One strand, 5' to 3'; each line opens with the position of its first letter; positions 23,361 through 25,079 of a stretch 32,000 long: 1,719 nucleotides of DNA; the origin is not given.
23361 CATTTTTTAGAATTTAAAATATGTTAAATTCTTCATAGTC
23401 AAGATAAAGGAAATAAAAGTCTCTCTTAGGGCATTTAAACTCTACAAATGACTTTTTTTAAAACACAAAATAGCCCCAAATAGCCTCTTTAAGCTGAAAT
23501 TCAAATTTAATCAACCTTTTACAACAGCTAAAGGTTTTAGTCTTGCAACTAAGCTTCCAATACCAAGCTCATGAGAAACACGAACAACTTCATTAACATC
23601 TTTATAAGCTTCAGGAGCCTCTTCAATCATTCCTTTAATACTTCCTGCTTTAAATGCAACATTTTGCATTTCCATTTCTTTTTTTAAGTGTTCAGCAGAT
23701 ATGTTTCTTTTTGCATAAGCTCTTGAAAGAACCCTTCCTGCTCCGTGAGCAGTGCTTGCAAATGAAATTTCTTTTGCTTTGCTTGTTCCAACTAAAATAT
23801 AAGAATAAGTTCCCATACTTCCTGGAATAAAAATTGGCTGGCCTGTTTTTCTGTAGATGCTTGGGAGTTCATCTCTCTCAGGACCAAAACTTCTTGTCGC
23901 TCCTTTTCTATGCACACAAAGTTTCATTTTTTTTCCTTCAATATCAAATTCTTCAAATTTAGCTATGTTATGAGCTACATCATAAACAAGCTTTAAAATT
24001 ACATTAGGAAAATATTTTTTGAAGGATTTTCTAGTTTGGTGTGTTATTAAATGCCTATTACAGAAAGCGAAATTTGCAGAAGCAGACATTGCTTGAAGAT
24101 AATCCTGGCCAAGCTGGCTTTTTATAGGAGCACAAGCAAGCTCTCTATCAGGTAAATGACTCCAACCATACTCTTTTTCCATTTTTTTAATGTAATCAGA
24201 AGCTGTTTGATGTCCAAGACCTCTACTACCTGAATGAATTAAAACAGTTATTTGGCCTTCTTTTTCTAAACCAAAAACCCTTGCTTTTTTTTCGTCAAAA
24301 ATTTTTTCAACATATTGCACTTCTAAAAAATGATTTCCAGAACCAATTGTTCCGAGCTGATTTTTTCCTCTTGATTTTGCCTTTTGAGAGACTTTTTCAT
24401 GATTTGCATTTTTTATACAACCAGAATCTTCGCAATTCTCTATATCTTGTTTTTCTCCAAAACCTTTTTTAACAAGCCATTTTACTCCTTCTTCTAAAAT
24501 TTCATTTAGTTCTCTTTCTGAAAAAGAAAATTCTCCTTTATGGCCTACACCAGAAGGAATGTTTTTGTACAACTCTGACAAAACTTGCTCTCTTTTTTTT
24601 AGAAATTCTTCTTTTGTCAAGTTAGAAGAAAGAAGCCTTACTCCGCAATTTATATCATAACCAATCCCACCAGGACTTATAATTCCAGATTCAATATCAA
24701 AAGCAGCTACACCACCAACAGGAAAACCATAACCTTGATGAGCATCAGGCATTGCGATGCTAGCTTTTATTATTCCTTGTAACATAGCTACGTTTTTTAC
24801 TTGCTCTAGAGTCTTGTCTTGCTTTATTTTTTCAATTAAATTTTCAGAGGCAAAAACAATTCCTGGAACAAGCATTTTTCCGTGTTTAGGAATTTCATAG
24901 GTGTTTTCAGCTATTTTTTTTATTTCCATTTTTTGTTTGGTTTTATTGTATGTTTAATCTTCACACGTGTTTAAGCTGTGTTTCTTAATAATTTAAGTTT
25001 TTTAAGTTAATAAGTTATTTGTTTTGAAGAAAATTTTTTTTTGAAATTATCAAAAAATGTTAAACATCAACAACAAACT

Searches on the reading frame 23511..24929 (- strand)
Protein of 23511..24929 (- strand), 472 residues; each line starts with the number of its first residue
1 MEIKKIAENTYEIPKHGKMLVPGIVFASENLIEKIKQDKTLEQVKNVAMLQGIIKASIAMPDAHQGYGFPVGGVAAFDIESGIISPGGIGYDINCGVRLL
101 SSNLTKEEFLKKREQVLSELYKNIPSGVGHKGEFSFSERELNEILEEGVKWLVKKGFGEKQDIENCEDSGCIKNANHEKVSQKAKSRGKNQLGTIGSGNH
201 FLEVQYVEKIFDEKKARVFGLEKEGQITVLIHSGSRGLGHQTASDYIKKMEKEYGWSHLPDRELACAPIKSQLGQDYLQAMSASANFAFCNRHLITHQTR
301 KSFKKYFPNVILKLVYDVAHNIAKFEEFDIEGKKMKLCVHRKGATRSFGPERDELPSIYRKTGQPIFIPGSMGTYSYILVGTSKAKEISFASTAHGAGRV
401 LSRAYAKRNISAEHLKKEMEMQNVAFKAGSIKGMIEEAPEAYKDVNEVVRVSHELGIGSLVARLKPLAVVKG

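Call 6: search_protein_families(library=pfam, proteins=[window:23511-24929:-], max_evalue=1)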
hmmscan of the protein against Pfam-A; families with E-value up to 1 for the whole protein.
window:23511-24929:- (472 aa): 2 families
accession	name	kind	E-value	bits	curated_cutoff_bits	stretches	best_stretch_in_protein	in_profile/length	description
PF01139.22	RtcB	-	2.9e-168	560.9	27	1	43-472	1-426/426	tRNA-splicing ligase RtcB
PF23304.1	GAE_BBS1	-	0.23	12.2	27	1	11-64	50-103/105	Bardet-Biedl syndrome 1 protein, GAE domain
